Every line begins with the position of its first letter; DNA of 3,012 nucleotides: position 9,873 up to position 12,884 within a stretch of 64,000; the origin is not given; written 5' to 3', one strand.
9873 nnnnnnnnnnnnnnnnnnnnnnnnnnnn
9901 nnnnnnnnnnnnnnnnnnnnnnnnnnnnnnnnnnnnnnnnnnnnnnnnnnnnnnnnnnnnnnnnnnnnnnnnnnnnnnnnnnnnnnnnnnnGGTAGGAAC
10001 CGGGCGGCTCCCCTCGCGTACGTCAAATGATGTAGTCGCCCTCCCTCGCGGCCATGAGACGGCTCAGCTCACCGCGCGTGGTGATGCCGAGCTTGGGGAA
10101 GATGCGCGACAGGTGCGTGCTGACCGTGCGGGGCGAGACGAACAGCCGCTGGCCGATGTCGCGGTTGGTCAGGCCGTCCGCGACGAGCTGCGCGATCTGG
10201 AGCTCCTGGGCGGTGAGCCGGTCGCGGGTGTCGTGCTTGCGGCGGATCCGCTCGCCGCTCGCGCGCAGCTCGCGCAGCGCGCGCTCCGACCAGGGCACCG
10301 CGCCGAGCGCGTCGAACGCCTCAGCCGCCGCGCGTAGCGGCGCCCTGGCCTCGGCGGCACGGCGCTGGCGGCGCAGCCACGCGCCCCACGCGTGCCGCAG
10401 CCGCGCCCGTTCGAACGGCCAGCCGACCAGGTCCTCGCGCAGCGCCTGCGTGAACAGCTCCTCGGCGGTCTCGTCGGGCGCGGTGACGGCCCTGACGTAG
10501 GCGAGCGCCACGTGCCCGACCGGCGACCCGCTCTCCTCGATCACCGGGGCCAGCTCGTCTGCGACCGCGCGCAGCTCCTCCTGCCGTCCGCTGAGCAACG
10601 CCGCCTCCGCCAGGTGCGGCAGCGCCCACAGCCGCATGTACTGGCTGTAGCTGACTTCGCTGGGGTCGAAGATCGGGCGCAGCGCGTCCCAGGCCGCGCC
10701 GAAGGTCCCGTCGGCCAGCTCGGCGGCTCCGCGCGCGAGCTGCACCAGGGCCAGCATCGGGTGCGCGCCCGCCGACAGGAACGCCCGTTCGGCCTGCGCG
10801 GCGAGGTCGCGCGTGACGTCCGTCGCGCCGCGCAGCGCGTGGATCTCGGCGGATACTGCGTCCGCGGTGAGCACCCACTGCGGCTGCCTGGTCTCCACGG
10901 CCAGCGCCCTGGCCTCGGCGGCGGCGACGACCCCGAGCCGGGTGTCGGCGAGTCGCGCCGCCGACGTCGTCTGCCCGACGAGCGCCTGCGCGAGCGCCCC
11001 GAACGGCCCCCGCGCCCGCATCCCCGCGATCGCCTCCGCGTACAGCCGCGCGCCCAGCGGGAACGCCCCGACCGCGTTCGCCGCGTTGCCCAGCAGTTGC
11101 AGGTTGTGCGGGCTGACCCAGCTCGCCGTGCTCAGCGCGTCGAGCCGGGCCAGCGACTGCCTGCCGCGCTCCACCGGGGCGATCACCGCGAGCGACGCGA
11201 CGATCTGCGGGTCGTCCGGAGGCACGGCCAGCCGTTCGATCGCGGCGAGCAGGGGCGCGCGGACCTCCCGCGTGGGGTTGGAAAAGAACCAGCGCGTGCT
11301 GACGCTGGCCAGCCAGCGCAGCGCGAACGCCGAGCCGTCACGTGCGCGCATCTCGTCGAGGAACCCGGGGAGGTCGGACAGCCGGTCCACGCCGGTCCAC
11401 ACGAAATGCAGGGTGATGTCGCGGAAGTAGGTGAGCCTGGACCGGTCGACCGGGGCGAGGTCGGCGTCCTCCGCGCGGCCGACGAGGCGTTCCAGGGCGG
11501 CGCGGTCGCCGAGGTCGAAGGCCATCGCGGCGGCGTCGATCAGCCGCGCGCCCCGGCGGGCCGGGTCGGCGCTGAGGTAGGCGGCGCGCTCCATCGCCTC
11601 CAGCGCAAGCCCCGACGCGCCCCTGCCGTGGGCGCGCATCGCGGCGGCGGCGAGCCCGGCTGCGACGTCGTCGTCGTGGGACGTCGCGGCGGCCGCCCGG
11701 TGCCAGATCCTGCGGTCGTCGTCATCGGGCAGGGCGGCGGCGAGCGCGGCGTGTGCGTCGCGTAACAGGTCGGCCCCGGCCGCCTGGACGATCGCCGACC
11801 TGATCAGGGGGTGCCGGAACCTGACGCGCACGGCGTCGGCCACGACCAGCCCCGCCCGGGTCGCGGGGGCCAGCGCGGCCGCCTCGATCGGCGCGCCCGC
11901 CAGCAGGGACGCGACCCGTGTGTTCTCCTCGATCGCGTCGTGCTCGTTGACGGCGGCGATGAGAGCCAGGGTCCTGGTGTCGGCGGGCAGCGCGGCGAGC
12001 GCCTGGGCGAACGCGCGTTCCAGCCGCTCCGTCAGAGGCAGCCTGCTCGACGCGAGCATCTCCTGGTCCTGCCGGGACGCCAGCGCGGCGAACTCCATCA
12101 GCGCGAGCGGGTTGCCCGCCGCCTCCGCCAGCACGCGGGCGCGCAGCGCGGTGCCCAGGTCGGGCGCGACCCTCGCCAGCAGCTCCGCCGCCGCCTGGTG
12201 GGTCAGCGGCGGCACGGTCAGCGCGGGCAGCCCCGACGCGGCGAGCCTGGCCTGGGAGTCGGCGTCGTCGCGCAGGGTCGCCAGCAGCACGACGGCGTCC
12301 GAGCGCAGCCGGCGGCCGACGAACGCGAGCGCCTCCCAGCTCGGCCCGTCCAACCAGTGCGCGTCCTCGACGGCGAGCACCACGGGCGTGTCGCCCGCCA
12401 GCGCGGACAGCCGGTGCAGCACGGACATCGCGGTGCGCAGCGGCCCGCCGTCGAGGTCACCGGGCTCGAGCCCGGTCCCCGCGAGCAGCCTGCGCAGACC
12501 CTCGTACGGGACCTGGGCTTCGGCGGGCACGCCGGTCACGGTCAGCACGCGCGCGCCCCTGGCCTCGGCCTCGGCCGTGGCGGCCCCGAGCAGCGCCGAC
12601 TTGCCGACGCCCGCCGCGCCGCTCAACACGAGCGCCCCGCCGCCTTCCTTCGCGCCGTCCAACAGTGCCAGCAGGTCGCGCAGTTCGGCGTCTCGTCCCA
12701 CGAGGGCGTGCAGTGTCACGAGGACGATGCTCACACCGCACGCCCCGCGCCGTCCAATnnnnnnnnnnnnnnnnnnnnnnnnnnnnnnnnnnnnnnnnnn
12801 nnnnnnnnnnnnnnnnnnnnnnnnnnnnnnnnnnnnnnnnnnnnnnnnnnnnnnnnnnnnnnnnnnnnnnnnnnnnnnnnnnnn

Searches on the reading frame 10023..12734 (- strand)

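Call 4: search_protein_families(library=pfam, proteins=[window:10023-12734:-])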
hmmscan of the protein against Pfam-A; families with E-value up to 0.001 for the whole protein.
window:10023-12734:- (903 aa): 5 families
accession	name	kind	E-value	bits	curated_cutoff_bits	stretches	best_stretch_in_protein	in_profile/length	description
PF13191.12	AAA_16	-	5.4e-18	66.5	32.6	1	11-149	2-165/167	AAA ATPase domain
PF00196.25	GerE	-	4.1e-15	55.6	23.5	1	839-892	2-55/57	Bacterial regulatory proteins, luxR family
PF13401.12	AAA_22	-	2.4e-07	31.5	27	1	31-141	4-105/130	AAA domain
PF13936.12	HTH_38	-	7.6e-06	26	27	1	839-877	4-43/44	Helix-turn-helix domain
PF13384.12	HTH_23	-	1.3e-05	25.3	24.6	1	843-877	6-40/50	Homeodomain-like domain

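Call 7: search_protein_families(library=ncbifam, proteins=[window:10023-12734:-])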
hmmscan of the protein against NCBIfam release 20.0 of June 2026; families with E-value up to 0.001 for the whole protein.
window:10023-12734:- (903 aa): 19 families
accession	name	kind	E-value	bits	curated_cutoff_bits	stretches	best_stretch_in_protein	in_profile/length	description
NF047785.1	respo_reg_MadR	equivalog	2e-11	43.7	300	1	830-890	139-199/209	MadR family response regulator transcription factor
NF052366.1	photon_PedR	equivalog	1.2e-10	41.4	120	1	840-892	3-55/74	photosynthetic electron transport-dependent transcriptional regulator PedR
NF052445.1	RespRegMctR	equivalog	7e-09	35.4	300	1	832-894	137-199/205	two-component system response regulator MctR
TIGR03020.2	EpsA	equivalog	7.1e-09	35.7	170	1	814-889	161-240/247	XrtB/PEP-CTERM-associated transcriptional regulator EpsA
NF041232.1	BagY_FevT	exception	7.1e-09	35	700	1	840-891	297-348/367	LuxR family transcriptional regulator BagY/FevT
NF040749.1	tetrathio_RR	equivalog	2.7e-08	33.7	290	1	834-891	128-185/191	tetrathionate respiration response regulator TtrR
NF041830.1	RR_TF_ErdR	exception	1.5e-07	31.3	390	1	830-893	141-204/213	response regulator transcription factor ErdR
NF011896.0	PRK15369.1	equivalog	2e-07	30.9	242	1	831-892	141-202/211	two component system response regulator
NF007419.0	PRK09958.1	equivalog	7.3e-07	29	251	1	834-887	138-191/204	acid-sensing system DNA-binding response regulator EvgA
NF007403.0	PRK09935.1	equivalog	1.1e-06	28.4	271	1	832-890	142-200/210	fimbria biosynthesis transcriptional regulator FimZ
NF003420.0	PRK04841.1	equivalog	1.1e-06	27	537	1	839-889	838-888/903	HTH-type transcriptional regulator MalT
NF007935.0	PRK10651.1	equivalog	1.2e-06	27.8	250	1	819-890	133-206/216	two-component system response regulator NarL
NF007685.0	PRK10360.1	equivalog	2.5e-06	27.4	258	1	835-894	133-192/196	response regulator transcription factor UhpA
NF007505.1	PRK10100.1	equivalog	3.7e-06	26.8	250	1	827-887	132-192/204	biofilm master transcriptional regulator CsgD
NF007018.1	PRK09483.1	equivalog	1.7e-05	24.5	280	1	838-894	147-203/217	UvrY/SirA/GacA family response regulator transcription factor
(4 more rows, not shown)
